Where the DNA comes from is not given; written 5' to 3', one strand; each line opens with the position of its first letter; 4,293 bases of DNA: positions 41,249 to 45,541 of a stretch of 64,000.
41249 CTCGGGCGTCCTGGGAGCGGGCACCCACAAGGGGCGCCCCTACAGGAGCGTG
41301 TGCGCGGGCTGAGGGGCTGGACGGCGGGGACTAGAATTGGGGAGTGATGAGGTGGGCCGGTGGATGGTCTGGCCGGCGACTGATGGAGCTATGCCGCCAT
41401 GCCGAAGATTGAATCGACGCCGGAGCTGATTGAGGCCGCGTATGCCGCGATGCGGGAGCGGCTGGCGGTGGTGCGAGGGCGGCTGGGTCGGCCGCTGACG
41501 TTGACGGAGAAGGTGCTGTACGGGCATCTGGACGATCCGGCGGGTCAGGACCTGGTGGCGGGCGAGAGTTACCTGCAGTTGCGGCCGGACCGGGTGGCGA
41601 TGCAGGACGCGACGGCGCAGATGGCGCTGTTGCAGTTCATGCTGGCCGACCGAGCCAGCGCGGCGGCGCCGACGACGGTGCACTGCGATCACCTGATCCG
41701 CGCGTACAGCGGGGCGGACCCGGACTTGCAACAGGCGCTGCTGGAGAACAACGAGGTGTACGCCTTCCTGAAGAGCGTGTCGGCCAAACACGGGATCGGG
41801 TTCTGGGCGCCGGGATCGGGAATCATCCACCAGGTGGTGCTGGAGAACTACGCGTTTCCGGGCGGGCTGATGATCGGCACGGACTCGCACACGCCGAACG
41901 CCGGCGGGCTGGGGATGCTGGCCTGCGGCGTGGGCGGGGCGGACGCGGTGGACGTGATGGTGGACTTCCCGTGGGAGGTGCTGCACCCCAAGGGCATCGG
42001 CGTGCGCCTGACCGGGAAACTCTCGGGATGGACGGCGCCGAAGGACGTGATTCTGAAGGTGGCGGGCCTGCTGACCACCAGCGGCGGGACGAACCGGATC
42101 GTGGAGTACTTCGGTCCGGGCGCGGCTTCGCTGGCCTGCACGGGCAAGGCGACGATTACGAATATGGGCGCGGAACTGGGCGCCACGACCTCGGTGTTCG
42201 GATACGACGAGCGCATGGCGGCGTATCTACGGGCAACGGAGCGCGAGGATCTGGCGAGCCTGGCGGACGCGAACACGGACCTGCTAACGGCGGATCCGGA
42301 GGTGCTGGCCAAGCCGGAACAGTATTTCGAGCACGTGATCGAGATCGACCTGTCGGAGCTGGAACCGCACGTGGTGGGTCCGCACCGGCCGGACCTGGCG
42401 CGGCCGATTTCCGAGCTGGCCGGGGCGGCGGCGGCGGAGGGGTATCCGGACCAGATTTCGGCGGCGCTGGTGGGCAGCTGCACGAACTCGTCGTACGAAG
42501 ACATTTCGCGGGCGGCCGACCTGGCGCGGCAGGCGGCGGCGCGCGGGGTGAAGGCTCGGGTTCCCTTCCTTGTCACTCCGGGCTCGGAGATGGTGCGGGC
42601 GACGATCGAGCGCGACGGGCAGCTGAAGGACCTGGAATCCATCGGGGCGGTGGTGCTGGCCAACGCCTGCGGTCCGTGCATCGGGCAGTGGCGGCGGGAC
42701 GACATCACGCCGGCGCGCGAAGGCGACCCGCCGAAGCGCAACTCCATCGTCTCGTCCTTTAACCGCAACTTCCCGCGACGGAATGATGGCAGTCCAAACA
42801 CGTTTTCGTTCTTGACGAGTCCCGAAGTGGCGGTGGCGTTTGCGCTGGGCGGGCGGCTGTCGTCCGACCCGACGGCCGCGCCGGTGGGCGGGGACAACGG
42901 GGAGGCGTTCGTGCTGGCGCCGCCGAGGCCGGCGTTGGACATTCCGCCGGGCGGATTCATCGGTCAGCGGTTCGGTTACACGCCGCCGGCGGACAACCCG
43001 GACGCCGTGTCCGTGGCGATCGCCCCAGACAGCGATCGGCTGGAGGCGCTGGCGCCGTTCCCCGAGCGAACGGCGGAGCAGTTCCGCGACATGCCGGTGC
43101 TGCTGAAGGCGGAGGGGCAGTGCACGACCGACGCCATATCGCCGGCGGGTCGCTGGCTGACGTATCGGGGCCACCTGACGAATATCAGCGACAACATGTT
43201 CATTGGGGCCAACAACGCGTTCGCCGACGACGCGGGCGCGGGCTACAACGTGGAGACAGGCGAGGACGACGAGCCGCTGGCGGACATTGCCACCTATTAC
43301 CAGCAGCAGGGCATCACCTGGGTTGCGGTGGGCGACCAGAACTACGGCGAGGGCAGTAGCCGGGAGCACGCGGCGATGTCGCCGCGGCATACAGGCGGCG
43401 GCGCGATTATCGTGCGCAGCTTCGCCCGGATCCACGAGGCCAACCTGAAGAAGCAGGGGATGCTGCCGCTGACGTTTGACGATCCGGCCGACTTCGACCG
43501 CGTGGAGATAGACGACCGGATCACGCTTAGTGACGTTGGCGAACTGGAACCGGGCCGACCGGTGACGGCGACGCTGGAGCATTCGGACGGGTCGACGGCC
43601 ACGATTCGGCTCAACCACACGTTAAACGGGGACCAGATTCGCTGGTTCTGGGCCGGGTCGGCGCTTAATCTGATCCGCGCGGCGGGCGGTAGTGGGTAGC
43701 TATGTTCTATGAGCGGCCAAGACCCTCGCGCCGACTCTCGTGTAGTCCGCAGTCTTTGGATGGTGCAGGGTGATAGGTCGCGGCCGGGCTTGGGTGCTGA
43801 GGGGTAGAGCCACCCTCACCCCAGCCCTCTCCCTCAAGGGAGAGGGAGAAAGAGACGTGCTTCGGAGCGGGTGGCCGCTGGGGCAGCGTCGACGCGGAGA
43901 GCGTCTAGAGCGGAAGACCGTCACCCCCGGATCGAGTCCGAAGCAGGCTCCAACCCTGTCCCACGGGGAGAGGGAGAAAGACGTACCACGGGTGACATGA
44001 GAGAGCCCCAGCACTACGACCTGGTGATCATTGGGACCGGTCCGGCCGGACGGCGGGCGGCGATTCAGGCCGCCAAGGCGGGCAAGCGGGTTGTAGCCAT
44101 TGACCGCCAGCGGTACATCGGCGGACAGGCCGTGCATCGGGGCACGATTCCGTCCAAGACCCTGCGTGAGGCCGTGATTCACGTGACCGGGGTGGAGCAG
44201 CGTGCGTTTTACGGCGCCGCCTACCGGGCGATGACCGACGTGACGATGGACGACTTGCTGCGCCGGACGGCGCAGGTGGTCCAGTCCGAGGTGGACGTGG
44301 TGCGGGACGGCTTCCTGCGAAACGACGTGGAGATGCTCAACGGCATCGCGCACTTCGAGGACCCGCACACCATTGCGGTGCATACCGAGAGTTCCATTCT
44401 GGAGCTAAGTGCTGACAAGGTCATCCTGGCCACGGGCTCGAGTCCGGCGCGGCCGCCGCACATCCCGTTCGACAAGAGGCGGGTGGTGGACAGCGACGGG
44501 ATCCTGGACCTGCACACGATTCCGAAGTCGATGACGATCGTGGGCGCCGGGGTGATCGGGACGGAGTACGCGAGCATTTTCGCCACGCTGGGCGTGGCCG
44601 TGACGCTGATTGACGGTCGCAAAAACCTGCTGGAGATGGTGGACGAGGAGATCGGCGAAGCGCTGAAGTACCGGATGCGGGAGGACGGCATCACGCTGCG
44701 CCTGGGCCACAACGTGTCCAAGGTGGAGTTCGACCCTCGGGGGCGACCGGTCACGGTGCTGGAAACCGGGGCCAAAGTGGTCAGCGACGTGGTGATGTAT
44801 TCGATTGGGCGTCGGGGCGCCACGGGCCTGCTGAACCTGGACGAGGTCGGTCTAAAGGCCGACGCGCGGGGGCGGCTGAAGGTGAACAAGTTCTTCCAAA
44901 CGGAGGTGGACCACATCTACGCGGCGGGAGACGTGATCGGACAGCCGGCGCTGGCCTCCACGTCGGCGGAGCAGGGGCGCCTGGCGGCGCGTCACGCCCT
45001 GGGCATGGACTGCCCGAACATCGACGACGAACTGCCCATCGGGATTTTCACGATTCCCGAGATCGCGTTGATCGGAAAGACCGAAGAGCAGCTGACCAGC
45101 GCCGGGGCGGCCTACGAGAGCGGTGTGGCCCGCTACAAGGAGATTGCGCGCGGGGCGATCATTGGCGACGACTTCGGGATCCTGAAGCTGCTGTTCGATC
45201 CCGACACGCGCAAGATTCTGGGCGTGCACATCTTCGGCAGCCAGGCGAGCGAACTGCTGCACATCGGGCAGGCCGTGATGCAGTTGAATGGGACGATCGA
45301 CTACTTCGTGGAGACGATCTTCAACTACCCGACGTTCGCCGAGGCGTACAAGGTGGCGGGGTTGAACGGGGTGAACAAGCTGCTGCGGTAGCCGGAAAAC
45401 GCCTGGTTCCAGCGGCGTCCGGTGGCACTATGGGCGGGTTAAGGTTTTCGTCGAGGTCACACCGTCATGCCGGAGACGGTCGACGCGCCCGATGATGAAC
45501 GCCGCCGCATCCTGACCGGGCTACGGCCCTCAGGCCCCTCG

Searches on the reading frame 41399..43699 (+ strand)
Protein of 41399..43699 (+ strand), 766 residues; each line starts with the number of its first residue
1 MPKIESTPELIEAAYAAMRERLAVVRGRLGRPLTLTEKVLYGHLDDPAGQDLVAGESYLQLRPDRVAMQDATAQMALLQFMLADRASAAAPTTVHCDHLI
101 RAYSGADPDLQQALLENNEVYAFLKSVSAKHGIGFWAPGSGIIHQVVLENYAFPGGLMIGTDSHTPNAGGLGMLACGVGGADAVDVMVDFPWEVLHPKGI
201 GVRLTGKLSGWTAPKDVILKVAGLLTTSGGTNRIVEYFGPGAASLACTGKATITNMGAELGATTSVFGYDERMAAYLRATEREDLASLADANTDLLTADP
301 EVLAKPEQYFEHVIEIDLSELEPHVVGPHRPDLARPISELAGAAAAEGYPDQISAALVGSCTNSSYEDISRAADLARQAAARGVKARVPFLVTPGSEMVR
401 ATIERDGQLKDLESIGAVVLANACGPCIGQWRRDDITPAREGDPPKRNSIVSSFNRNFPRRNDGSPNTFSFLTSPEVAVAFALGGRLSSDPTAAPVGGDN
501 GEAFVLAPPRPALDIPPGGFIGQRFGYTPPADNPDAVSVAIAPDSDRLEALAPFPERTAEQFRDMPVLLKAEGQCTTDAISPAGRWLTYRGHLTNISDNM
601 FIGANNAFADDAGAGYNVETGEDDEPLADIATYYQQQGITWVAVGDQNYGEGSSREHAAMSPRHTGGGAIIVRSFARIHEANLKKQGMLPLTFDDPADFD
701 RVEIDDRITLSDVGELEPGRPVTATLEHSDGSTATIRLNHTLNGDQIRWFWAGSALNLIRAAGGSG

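Call 13: search_protein_families(library=pfam, proteins=[window:41399-43699:+], max_evalue=0.01)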
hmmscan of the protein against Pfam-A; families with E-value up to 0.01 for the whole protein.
window:41399-43699:+ (766 aa): 2 families
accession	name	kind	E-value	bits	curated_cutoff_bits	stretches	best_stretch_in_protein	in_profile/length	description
PF00330.25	Aconitase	-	8.8e-136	454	28.7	1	37-485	1-463/463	Aconitase family (aconitate hydratase)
PF00694.25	Aconitase_C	-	9.2e-38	130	22.8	1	565-695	1-130/131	Aconitase C-terminal domain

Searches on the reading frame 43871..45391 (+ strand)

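Call 13: search_protein_families(library=pfam, proteins=[window:43871-45391:+], max_evalue=0.01)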
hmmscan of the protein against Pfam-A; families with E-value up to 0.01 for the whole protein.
window:43871-45391:+ (506 aa): 20 families
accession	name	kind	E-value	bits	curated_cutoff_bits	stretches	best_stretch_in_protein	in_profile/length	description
PF07992.20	Pyr_redox_2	-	9.1e-59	199.7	26.1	1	49-369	1-291/291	Pyridine nucleotide-disulphide oxidoreductase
PF02852.28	Pyr_redox_dim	-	9.2e-28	97.1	25.3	1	389-494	2-107/110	Pyridine nucleotide-disulphide oxidoreductase, dimerisation domain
PF00070.33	Pyr_redox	-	2.2e-20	73.4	22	1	221-293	2-74/82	Pyridine nucleotide-disulphide oxidoreductase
PF13738.12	Pyr_redox_3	-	1.2e-10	41.6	30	1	167-353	113-305/305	Pyridine nucleotide-disulphide oxidoreductase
PF12831.13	FAD_oxidored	-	2.6e-10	40.6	27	1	50-109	1-61/416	FAD dependent oxidoreductase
PF01262.27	AlaDh_PNT_C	-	5.1e-09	36.3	23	1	218-270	28-81/214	Alanine dehydrogenase/PNT, C-terminal domain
PF02737.24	3HCDH_N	-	6.7e-09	36.4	22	1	221-273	2-54/180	3-hydroxyacyl-CoA dehydrogenase, NAD binding domain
PF03486.20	HI0933_like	-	2.5e-08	34.1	50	1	50-85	2-37/244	HI0933-like protein Rossmann domain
PF13450.12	NAD_binding_8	-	1e-06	29.4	21.9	1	53-88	1-36/68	NAD(P)-binding Rossmann-like domain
PF02826.25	2-Hacid_dh_C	-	1.7e-06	28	25.1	0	219-252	37-70/178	D-isomer specific 2-hydroxyacid dehydrogenase, NAD binding domain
PF00890.30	FAD_binding_2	-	2e-06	27.7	20.4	1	50-88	1-39/414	FAD binding domain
PF01134.28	GIDA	-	1.6e-05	24.6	22.1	1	50-77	1-28/391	Glucose inhibited division protein A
PF01494.25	FAD_binding_3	-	0.00011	22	22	0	50-85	3-38/349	FAD binding domain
PF13478.12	XdhC_C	-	0.00017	22.5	29.7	0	221-254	1-34/125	XdhC Rossmann domain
PF03721.20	UDPG_MGDP_dh_N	-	0.00026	21.1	27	0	221-254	3-36/187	UDP-glucose/GDP-mannose dehydrogenase family, NAD binding domain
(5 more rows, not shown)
